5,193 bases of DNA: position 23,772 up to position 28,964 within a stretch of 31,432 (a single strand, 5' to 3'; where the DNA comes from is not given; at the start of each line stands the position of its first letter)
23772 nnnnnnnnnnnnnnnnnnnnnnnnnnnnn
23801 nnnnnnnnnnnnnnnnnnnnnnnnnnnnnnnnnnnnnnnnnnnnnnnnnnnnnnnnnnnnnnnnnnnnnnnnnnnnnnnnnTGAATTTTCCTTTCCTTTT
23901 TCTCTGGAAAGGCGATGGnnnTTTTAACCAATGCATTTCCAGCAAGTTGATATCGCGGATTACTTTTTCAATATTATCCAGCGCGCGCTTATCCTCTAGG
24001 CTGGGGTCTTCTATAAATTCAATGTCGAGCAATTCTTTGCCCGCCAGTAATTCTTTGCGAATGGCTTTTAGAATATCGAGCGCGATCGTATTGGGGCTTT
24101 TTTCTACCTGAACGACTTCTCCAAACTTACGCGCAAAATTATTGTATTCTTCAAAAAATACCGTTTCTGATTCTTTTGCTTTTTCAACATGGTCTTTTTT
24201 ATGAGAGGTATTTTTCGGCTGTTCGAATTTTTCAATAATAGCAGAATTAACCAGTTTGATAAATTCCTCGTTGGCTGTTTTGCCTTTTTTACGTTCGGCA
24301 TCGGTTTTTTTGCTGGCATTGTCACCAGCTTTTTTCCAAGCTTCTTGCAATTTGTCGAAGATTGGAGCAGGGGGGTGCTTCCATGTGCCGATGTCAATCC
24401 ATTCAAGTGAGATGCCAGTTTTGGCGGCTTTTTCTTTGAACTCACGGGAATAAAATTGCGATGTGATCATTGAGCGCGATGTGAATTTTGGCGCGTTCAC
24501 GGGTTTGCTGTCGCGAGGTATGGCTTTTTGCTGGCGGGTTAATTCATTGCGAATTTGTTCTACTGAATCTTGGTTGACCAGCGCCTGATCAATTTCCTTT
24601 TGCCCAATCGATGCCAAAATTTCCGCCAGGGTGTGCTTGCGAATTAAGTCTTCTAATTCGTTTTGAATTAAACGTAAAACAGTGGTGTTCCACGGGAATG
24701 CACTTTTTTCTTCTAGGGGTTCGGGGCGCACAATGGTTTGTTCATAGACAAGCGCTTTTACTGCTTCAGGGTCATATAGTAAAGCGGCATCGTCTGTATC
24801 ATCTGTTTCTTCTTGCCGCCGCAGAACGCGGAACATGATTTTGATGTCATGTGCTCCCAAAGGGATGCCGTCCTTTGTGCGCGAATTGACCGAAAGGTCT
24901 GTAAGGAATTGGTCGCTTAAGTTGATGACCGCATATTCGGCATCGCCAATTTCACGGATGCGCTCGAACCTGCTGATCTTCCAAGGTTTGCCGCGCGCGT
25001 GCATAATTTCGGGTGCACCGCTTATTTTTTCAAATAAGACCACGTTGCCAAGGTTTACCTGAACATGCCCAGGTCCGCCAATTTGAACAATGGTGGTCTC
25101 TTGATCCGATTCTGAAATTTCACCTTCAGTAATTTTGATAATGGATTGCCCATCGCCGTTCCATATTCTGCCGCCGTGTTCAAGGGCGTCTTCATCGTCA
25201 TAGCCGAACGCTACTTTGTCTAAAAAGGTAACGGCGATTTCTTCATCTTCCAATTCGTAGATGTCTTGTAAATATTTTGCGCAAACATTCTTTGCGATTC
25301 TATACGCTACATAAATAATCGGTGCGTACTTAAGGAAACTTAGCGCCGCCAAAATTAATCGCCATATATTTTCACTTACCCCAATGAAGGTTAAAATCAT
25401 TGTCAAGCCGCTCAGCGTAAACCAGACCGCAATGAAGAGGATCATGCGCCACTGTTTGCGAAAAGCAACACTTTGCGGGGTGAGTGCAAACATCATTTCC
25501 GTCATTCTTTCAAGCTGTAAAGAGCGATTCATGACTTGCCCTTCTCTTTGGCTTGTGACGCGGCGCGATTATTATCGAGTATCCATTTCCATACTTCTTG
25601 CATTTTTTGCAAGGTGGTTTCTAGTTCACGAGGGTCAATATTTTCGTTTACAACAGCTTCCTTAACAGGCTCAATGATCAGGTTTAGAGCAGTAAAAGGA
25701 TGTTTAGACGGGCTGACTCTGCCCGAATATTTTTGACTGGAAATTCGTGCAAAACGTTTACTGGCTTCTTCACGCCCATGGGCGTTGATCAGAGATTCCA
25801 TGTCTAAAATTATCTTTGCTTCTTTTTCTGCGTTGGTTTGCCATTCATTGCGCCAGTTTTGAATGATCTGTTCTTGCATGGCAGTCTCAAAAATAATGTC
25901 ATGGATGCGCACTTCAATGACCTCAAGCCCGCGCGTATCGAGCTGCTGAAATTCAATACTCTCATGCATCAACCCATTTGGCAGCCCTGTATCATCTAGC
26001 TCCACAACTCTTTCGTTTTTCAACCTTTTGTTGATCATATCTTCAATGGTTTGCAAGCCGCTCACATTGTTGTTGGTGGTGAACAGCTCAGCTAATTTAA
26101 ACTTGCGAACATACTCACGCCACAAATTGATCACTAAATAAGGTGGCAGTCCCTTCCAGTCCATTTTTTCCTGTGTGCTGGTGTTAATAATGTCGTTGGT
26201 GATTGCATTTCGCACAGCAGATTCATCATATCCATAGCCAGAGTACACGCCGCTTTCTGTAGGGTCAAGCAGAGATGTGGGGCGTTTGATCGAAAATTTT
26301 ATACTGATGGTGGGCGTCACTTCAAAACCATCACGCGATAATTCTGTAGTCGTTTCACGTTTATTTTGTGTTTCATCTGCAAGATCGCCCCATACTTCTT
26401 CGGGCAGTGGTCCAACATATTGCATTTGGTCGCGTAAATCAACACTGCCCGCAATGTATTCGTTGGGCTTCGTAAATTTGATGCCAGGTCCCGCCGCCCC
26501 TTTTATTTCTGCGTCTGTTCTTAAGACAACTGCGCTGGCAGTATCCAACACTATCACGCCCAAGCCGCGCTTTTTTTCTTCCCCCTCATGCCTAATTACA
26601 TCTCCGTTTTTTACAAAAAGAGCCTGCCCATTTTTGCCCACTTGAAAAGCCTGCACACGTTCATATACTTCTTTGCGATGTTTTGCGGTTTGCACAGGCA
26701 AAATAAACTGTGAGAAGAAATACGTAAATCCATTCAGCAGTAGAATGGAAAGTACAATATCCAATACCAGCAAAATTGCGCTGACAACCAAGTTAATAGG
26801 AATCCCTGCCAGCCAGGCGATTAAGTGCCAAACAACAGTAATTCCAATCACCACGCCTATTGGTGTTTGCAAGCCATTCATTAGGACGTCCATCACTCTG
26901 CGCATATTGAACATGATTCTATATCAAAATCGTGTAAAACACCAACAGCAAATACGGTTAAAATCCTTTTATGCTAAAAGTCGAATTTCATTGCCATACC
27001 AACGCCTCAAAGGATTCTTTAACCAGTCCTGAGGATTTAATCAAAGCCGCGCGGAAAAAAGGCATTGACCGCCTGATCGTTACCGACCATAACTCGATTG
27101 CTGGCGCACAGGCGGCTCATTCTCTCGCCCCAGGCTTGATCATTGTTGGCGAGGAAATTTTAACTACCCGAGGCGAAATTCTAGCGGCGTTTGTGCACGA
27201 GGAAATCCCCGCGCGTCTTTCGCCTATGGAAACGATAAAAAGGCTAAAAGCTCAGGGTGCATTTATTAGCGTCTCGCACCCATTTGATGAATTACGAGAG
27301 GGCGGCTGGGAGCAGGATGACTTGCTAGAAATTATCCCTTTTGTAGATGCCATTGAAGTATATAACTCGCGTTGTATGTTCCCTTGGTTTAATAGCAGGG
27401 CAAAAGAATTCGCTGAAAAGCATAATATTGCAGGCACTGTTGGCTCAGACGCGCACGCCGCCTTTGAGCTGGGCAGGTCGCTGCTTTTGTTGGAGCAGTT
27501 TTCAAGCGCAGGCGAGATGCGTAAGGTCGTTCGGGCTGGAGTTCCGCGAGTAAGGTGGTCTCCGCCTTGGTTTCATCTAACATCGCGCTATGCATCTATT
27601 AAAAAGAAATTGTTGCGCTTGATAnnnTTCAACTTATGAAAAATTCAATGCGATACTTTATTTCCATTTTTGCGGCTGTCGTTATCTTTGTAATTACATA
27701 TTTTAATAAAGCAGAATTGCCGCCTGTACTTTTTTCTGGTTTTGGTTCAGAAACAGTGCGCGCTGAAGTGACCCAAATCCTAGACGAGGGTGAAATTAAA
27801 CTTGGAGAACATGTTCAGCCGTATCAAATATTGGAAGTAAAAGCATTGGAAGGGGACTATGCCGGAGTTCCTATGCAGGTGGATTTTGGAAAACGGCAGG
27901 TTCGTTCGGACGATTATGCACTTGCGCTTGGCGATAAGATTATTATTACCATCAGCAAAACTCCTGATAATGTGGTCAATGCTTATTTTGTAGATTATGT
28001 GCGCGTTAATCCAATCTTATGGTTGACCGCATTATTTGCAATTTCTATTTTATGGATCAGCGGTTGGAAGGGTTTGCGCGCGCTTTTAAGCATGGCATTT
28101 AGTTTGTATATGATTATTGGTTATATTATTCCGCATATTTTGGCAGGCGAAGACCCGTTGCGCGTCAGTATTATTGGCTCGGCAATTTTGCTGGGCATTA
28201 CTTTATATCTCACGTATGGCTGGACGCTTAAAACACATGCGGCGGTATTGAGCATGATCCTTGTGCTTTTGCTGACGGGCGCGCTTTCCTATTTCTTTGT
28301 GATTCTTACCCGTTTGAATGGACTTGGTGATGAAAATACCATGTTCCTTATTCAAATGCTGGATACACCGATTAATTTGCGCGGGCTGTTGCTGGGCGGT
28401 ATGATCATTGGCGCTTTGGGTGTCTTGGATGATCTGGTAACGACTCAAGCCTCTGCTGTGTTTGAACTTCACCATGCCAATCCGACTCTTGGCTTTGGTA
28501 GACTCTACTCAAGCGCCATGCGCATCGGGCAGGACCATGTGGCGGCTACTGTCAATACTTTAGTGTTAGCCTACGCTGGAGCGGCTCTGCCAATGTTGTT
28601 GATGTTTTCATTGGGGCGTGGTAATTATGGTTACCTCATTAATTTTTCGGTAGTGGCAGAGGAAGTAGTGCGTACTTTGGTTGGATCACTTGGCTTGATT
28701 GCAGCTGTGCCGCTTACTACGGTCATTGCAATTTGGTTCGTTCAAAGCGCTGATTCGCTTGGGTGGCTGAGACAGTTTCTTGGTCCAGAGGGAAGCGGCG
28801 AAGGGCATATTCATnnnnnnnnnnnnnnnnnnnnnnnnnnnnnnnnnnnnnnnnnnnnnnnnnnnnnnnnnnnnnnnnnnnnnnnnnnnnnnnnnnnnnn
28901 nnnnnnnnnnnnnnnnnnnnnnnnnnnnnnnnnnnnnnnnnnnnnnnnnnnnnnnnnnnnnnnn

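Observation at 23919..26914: Tandem pair of long, highly divergent SPFH/band-7-like membrane proteins heading a membrane-protein operon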

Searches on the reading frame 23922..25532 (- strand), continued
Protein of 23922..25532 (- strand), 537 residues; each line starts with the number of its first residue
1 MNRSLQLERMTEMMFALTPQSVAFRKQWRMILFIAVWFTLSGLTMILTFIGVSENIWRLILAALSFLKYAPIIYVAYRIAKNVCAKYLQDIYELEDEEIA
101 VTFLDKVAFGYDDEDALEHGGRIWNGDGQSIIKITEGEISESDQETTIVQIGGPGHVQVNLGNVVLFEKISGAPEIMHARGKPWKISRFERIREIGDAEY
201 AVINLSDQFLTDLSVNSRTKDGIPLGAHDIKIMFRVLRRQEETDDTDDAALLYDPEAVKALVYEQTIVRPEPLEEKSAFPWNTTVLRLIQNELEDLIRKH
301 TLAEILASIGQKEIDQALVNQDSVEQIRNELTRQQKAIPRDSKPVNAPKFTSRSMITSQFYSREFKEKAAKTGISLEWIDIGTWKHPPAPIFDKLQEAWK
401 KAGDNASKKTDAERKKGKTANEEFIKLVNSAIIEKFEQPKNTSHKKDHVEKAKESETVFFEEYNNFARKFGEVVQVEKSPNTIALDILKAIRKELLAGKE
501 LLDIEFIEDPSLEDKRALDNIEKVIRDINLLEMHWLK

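Call 79: search_protein_families(library=pfam, alignment_id=A7, max_evalue=0.0001)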
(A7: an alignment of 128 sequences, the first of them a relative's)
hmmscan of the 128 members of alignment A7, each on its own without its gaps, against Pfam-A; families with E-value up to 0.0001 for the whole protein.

A. member 1, L087:889-1221:+ (111 aa): 0 families

B. families by the number of members that match (of 128 scanned): 124 families (the first 25 are shown)
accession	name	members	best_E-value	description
PF03061.28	4HBT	9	2.4e-08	Thioesterase superfamily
PF14559.12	TPR_19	8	1.5e-22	Tetratricopeptide repeat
PF00696.33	AA_kinase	7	9.1e-31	Amino acid kinase family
PF01268.25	FTHFS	6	1.4e-260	Formate--tetrahydrofolate ligase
PF13428.12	TPR_14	6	8.4e-27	Tetratricopeptide repeat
PF08327.17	AHSA1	6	4e-19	Activator of Hsp90 ATPase homolog 1-like protein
PF00515.34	TPR_1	5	2.3e-51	Tetratricopeptide repeat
PF07719.23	TPR_2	5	1.8e-46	Tetratricopeptide repeat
PF13181.12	TPR_8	5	9.2e-45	Tetratricopeptide repeat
PF13414.12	TPR_11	5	3.1e-39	TPR repeat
PF13424.12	TPR_12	5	6e-35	Tetratricopeptide repeat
PF13176.12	TPR_7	5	2.4e-30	Tetratricopeptide repeat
PF13431.12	TPR_17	5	1.6e-29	Tetratricopeptide repeat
PF13432.12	TPR_16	5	8.4e-28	Tetratricopeptide repeat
PF23914.1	TPR_CcmH_CycH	5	2.9e-23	Cytochrome c-type biogenesis protein H TPR domain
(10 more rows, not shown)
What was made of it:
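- Some broader synteny (4HBT, AA_kinase, FTHFS) persists within Anaerolineales (call 79). Wider residual synteny exists (call 79).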

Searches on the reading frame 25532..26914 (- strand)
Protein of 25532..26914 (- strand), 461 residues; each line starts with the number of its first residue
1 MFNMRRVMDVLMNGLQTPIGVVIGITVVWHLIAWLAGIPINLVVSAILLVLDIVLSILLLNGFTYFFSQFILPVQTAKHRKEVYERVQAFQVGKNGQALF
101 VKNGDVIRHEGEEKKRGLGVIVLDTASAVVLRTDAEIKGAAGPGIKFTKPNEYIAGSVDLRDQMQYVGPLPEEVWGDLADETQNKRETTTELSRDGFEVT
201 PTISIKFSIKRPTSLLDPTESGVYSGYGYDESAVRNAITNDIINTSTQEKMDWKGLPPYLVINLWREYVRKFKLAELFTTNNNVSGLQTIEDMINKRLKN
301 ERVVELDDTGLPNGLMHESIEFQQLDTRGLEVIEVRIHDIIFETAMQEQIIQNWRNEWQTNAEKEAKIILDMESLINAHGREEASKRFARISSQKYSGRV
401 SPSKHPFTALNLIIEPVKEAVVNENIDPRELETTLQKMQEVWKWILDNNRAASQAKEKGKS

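Call 4: search_protein_families(library=pfam, proteins=[window:25532-26914:-], max_evalue=1)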
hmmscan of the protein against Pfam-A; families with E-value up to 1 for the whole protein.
window:25532-26914:- (461 aa): 4 families
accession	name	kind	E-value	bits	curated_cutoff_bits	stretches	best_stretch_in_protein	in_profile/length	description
PF01145.31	Band_7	-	1.3e-07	32.3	23.6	1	127-365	8-170/176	SPFH domain / Band 7 family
PF01119.25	DNA_mis_repair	-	0.0058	16.7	26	1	385-447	53-112/119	DNA mismatch repair protein, C-terminal domain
PF19629.4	DUF6133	-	0.16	12.6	27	1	41-79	19-57/65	Family of unknown function (DUF6133)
PF14012.11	DUF4229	-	0.45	11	27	1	20-62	9-52/68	Protein of unknown function (DUF4229)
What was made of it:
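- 25529..26914 (-): Gene A: SPFH/Band_7 membrane protein. 461 aa as an ORF; the probable true start is Met4 at 26905, giving 458 aa. Pfam Band_7 E 1.3e-7, 32.3 bits vs GA 23.6 (call 4).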

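Call 6: search_protein_families(library=ncbifam, proteins=[window:25532-26914:-], max_evalue=1)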
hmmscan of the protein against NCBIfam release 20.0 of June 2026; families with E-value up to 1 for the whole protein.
window:25532-26914:- (461 aa): 2 families
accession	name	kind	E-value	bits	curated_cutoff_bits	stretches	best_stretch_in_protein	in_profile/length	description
NF003155.0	PRK04125.1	equivalog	0.082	12.7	136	1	21-87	67-132/141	antiholin-like murein hydrolase modulator LrgA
TIGR02454.1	ECF_T_CbiQ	equivalog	0.25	11.1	111.8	1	15-69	19-73/200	cobalt ECF transporter T component CbiQ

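Call 7: search_protein_families(library=padloc, proteins=[window:25532-26914:-], max_evalue=1)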
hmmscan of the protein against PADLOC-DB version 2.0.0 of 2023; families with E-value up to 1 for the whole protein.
window:25532-26914:- (461 aa): 0 families

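Call 8: search_solved_structures(query=window:25532-26914:-, max_evalue=10)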
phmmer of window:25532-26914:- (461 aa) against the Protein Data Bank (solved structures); distinct sequences matched with E-value up to 10: 3.
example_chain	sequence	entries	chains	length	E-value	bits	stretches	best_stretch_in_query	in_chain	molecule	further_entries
4poq_A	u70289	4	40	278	0.26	13.2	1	166-269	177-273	VP1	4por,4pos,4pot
10px_1O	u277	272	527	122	0.42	12.5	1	86-154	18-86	50S ribosomal protein L14 | 50S ribosomal protein L13 | Large ribosomal subunit protein uL14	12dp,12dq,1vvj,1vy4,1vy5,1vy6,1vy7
4v4i_I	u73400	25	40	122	0.58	12.1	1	86-154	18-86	50S ribosomal protein L14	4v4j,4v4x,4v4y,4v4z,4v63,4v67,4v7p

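Call 11: find_homologous_proteins(query=window:25532-26914:-, max_evalue=0.001)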
Query window:25532-26914:- (461 aa): 352 proteins with E <= 0.001 among 8000 candidates; the best 120 are listed.
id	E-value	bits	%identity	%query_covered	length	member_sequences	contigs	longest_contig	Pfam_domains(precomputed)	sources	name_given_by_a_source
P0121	7.8e-297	1002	100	98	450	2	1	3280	PF01145.32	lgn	-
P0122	1.0e-241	820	79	99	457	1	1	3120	PF01145.32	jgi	jgi:hypothetical protein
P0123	9.6e-167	573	55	97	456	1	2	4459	-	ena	-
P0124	9.6e-166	570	55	97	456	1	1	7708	-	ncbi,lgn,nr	ncbi:MAG: hypothetical protein MUO77_07260 [Anaerolineales bacterium]|nr:hypothetical protein [Anaer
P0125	6.6e-165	567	55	97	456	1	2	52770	-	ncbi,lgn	-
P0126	6.5e-163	561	55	97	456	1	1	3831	-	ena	-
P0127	4.9e-160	551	53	97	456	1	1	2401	PF01145.32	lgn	-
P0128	1.5e-159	550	53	97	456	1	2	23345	-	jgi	jgi:hypothetical protein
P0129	2.0e-159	549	53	95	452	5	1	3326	-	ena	-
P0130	1.7e-158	546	52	95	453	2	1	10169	-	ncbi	-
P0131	2.8e-154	532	54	94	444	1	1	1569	-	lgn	-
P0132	1.8e-152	526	53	98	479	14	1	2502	-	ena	-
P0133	1.8e-152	526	54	97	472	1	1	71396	-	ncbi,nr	ncbi:MAG: hypothetical protein HY863_11085 [Chloroflexi bacterium]|nr:hypothetical protein [Chlorofl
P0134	3.2e-152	525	53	99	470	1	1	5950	-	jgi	-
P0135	5.8e-152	525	53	97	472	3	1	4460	-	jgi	jgi:hypothetical protein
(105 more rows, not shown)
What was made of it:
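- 25529..26914 (-): 352 homologues (call 11).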

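Call 17: search_solved_structures(query=A2, max_evalue=10, show_alignments=2)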
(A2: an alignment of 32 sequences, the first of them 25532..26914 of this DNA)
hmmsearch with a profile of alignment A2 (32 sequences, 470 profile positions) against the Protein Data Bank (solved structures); distinct sequences matched with E-value up to 10: 3.
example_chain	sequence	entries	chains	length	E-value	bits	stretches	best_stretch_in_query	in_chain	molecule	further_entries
7vhq_G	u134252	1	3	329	0.12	14.1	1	331-397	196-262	Modulator of FtsH protease HflC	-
7vhp_G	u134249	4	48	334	0.14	14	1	331-397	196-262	Modulator of FtsH protease HflC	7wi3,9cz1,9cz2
9paw_XB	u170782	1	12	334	0.2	13.4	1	331-398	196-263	Modulator of FtsH protease HflC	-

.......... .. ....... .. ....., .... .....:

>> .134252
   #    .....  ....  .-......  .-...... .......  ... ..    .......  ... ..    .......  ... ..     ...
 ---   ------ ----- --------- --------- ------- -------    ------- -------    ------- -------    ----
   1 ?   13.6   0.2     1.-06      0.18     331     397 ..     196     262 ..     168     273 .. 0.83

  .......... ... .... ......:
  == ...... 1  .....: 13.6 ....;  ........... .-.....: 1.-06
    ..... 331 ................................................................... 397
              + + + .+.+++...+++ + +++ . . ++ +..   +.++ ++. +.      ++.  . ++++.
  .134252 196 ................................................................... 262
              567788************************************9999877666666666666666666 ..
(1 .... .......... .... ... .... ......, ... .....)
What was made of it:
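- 25886..26638 (-): A residues about 93-343: family-specific beta-hairpin followed by the SPFH core, with about 75 residues of insertions relative to Pfam Band_7. HflC aligns to A 331-397 (call 17).
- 25727..25885 (-): A residues 344-396: a 53-residue helix directly after the SPFH core (CC1-like wall helix). Further helices run to the C-terminus. This segment aligns to the HflC region 196-262 (call 17).
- On HflK/HflC (FtsH modulators): The best PDB profile hit to HflC is only E about 0.1, over the last core strand plus helix (call 17).
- The only PDB sequence-profile hits for the A family are HflC, at E about 0.1 (call 17).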

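Call 35: predict_structure(alignment_id=A4)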
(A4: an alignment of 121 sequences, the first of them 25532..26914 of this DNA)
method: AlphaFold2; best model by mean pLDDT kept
length: 461 residues; sequences in the alignment: 121
mean_pLDDT: 76.5   pTM: 0.58
mean pLDDT of the five models: 76.5, 74.2, 72.4, 64.5, 64.3
residues with pLDDT >= 90: 64; 70-90: 252; 50-70: 138; < 50: 7
segments of 3 or more residues with pLDDT < 50: 457-461
pLDDT, mean of each block of 10 residues (from residue 1): 63 72 85 86 86 85 73 64 66 66 78 63 85 79 78 83 84 55 62 85 92 72 71 84 56 86 92 85 83 94 88 89 91 91 73 80 86 79 73 62 62 70 65 77 73 51 36
secondary structure, 60 per line:
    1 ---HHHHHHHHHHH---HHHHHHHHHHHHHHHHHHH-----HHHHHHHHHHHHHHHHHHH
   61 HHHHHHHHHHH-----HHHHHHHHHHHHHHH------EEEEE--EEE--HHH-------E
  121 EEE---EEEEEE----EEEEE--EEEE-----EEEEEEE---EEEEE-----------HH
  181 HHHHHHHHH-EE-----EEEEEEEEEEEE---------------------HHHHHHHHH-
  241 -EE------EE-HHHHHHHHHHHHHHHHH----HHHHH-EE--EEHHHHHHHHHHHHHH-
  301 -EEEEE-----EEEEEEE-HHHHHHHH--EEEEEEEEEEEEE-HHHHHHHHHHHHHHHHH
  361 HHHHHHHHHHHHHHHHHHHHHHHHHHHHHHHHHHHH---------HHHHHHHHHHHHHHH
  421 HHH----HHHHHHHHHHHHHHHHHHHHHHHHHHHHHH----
elements in order: H4-14 H18-36 H42-71 H77-91 E98-102 E105-107 E120-123 E127-132 E137-141 E144-147 E153-159 E163-167 H179-189 E198-209 H231-239 H253-269 H274-278 H286-299 E302-306 E312-318 H320-327 E330-342 H344-396 H406-423 H428-457
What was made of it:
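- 25529..26914 (-): AF2 pLDDT 76.5 (call 35).
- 26702..26860 (-): A residues about 19-71: N-terminal two-helix hydrophobic hairpin (membrane anchor). AF2 helices 18-36 and 42-71 (call 35).
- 25886..26638 (-): AF2 secondary structure (call 35).
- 25727..25885 (-): AF2 model (call 35).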

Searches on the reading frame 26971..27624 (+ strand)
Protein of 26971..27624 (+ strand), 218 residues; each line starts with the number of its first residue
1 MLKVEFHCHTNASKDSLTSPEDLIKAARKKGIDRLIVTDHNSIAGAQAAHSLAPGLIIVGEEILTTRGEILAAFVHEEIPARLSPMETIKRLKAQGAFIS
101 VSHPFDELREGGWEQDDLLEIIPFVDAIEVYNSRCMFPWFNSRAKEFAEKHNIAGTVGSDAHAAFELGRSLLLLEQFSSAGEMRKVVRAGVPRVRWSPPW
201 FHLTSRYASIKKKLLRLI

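Call 4: search_protein_families(library=pfam, proteins=[window:26971-27624:+], max_evalue=1)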
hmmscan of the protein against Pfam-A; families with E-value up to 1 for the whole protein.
window:26971-27624:+ (218 aa): 2 families
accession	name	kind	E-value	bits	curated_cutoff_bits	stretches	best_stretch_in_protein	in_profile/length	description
PF13263.12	PHP_C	-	1.5e-10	40.9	21.3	1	139-190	2-54/56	PHP-associated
PF02811.25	PHP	-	1.2e-08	35.9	26.4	1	6-49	2-46/164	PHP domain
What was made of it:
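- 26971..27627 (+): PHP-domain phosphoesterase, transcribed divergently from A. Pfam PHP + PHP_C (call 4).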

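Call 61: search_protein_families(library=ncbifam, proteins=[window:26971-27624:+], max_evalue=0.001)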
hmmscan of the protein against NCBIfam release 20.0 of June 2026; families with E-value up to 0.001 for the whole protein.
window:26971-27624:+ (218 aa): 13 families
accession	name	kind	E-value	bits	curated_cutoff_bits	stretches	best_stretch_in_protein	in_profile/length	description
NF038032.1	CehA_McbA_metalo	domain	9e-19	68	80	1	3-174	4-195/315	CehA/McbA family metallohydrolase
NF047791.1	RNaseRnm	equivalog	4.7e-11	42.4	375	1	4-51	3-49/275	RNase RNM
NF041577.1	nside_bi_sphtase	equivalog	8.4e-10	38.3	400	1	1-54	1-53/276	3',5'-nucleoside bisphosphate phosphatase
NF006702.0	PRK09248.1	domain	5.7e-08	32.5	264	1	2-42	3-43/246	PHP domain-containing protein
NF045780.1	TrlF_fam_ATP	equivalog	1.1e-06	27.8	350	1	3-50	7-64/944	TrlF family AAA-like ATPase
NF041661.1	Cycl_ph_dihydrol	equivalog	1.4e-05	24.6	500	1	6-53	2-48/259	phosphoribosyl 1,2-cyclic phosphate 1,2-diphosphodiesterase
NF005596.0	PRK07328.1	subfamily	0.0001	21.8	202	0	4-43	4-43/269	histidinol-phosphatase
NF001688.0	PRK00448.1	equivalog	0.00014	19.6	873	1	3-50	338-386/1445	PolC-type DNA polymerase III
TIGR01405.1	polC_Gram_pos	equivalog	0.00018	19.3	1043.45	1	3-51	104-153/1211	DNA polymerase III subunit alpha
NF042955.1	Ppl_antiphage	equivalog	0.00024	19.2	1000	1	2-43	5-49/882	anti-phage protein Ppl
NF004086.0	PRK05588.1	equivalog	0.00025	21.2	321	0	6-41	4-38/255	histidinol phosphate phosphatase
TIGR01856.1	hisJ_fam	subfamily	0.00064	19.5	90.2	0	5-42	2-39/252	histidinol-phosphatase HisJ family protein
NF004225.0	PRK05672.1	subfamily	0.0007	17.7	939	1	4-53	7-57/1047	error-prone DNA polymerase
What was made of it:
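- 26971..27627 (+): Nearest NCBIfam models are CehA/McbA, RNase RNM and 3',5'-bisphosphate phosphatase, all below cutoff (call 61).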

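Call 62: search_solved_structures(query=window:26971-27624:+, max_evalue=0.01)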
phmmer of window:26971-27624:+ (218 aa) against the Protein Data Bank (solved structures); distinct sequences matched with E-value up to 0.01: 2.
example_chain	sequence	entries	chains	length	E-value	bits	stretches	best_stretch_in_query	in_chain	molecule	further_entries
3e0f_A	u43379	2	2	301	5.9e-07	32.4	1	5-66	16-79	Putative Metal-dependent Phosphoesterase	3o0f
1m65_A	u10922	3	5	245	0.01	18.6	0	2-41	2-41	Hypothetical protein ycdX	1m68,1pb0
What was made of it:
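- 26971..27627 (+): Best PDB hit 3e0f (call 62).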

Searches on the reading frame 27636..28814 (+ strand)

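Call 4: search_protein_families(library=pfam, proteins=[window:27636-28814:+], max_evalue=1)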
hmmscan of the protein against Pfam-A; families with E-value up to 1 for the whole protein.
window:27636-28814:+ (393 aa): 2 families
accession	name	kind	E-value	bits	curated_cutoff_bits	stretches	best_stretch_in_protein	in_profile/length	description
PF07907.16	YibE_F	-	5.3e-68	229.6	27.2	1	127-366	1-240/241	YibE/F-like protein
PF18422.6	TNFR_16_TM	-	0.86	10.3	25.6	0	7-22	9-24/38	Tumor necrosis factor receptor member 16 trans-membrane domain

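Call 61: search_protein_families(library=ncbifam, proteins=[window:27636-28814:+], max_evalue=0.001)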
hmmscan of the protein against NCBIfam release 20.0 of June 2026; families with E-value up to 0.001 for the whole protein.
window:27636-28814:+ (393 aa): 0 families
